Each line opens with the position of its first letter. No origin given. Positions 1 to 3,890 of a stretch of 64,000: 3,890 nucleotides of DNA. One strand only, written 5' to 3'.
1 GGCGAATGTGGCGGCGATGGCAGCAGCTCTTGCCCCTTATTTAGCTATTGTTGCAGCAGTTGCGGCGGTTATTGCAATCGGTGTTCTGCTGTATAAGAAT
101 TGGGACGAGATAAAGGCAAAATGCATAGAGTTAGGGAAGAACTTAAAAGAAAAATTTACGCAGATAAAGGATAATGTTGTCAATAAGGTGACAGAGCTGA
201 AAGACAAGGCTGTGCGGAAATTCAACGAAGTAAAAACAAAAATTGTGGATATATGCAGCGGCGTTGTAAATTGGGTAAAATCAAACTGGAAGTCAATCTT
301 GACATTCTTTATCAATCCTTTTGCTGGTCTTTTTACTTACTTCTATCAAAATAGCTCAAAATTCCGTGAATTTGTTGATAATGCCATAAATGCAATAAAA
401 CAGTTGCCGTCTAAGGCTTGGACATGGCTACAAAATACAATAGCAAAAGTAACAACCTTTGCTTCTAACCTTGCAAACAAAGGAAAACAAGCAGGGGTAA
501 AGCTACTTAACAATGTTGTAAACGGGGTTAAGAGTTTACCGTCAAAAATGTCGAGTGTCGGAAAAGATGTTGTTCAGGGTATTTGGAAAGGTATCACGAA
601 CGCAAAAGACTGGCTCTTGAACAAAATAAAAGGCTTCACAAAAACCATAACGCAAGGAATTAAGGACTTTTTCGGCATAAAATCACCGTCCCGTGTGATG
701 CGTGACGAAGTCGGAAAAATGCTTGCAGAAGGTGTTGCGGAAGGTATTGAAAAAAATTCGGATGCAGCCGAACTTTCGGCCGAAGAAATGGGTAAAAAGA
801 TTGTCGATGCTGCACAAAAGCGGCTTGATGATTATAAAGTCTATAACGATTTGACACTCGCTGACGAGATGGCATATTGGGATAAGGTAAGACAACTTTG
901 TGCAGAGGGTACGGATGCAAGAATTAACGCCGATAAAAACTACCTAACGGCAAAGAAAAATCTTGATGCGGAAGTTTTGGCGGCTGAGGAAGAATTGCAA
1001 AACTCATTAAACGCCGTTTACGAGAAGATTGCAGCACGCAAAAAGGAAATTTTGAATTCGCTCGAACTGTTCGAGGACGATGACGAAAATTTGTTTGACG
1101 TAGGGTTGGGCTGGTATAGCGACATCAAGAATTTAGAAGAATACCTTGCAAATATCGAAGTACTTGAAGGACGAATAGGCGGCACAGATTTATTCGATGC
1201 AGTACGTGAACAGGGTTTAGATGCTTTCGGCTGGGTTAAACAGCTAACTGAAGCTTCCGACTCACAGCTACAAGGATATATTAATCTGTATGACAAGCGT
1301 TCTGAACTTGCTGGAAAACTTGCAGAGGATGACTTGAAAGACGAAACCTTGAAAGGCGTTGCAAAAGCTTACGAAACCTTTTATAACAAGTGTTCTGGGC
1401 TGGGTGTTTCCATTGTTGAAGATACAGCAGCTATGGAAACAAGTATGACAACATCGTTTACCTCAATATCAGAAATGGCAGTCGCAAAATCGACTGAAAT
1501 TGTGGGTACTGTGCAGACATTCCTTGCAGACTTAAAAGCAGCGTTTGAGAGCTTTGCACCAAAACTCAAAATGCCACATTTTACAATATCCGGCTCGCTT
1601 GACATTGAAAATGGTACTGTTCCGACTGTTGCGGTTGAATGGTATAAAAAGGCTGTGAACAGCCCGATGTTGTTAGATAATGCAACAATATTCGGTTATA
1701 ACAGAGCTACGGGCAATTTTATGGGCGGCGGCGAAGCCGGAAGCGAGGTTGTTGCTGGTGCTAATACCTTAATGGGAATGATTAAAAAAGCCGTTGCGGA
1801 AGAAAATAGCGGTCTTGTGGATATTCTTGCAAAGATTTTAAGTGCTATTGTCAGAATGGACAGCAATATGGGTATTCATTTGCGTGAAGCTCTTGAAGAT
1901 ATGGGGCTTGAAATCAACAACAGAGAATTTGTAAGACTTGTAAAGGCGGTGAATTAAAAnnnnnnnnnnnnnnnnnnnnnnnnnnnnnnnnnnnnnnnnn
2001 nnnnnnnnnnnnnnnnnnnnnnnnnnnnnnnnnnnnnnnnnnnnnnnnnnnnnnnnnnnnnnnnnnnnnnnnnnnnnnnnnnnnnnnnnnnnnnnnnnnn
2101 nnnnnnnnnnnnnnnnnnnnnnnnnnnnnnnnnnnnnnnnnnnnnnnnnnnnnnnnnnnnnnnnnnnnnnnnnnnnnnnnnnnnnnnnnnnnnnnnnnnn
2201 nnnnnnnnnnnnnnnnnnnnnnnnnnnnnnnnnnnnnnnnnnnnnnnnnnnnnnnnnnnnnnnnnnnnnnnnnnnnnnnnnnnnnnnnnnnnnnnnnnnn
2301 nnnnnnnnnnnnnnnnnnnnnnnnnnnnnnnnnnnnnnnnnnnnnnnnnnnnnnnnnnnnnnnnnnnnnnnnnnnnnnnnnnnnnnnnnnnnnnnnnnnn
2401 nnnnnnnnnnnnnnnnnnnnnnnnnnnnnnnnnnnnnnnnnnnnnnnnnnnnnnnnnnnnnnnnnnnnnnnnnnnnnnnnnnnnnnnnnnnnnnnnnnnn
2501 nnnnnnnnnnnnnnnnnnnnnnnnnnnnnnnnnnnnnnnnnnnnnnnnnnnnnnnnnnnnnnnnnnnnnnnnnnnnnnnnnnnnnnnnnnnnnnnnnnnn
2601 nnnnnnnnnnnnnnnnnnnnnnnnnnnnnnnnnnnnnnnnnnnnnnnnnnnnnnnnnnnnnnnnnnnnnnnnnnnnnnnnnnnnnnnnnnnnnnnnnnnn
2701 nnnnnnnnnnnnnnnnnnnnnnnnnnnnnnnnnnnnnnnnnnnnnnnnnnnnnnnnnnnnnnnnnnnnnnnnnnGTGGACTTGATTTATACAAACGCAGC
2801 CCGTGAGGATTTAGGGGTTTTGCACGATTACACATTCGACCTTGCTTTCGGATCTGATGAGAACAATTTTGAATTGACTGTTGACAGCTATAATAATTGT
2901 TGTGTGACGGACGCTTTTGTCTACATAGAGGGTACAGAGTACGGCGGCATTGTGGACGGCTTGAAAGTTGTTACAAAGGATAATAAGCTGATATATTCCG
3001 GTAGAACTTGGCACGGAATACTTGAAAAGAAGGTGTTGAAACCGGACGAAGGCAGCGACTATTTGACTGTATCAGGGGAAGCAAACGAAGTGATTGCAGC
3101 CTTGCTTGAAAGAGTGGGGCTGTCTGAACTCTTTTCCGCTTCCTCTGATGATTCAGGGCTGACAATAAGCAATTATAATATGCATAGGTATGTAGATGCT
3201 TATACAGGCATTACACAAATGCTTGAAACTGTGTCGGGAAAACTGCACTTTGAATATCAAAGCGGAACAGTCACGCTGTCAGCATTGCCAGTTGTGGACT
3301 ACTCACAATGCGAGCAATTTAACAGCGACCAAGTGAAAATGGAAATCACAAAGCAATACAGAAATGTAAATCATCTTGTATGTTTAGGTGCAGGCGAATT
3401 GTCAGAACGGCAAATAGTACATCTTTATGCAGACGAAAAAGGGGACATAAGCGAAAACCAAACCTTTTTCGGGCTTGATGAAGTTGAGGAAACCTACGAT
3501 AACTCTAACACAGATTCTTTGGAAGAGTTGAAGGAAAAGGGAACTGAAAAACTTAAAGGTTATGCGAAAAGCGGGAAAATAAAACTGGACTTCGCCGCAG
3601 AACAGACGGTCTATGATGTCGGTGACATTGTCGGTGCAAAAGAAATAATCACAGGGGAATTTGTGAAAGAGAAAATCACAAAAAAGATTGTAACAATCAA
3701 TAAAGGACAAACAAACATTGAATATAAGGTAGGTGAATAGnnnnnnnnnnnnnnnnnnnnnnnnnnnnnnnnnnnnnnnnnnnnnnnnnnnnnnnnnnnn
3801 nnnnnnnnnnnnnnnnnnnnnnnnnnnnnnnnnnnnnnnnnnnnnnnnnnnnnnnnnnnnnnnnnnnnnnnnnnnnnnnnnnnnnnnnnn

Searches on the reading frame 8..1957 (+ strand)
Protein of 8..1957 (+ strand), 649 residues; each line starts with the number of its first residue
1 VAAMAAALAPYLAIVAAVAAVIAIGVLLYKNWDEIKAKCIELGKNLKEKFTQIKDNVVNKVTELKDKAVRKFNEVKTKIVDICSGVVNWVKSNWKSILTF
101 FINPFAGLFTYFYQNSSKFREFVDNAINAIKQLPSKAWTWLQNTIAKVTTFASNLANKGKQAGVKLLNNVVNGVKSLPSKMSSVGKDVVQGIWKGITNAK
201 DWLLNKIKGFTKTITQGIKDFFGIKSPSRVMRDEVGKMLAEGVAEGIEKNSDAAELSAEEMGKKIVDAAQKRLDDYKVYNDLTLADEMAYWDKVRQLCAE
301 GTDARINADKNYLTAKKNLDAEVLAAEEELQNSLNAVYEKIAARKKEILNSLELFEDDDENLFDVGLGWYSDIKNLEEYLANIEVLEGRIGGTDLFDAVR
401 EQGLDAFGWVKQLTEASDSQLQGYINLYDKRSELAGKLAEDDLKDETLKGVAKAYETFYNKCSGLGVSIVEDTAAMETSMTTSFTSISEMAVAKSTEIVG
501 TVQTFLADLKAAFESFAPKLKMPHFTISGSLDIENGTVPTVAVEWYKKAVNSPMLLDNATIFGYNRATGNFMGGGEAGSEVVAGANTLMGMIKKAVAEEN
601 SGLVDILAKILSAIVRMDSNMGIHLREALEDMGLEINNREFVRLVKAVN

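Call 58: search_protein_families(library=pfam, proteins=[window:8-1957:+], max_evalue=0.001)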
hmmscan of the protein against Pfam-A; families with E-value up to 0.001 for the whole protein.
window:8-1957:+ (649 aa): 2 families
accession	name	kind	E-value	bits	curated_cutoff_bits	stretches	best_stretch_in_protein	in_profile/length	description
PF01442.23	Apolipoprotein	-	0.00033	20.9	90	0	33-92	128-187/190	Apolipoprotein A1/A4/E domain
PF04691.17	ApoC-I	-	0.00069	19.9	28.3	0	126-148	29-53/61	Apolipoprotein C-I (ApoC-1)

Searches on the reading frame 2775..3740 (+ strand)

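Call 58: search_protein_families(library=pfam, proteins=[window:2775-3740:+], max_evalue=0.001)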
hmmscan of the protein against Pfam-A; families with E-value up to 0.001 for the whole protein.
window:2775-3740:+ (321 aa): 1 family
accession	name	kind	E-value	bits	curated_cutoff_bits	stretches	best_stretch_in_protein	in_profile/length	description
PF14594.13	Sipho_Gp37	-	1.5e-08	34.5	26.2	1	141-321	187-370/370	Siphovirus ReqiPepy6 Gp37-like protein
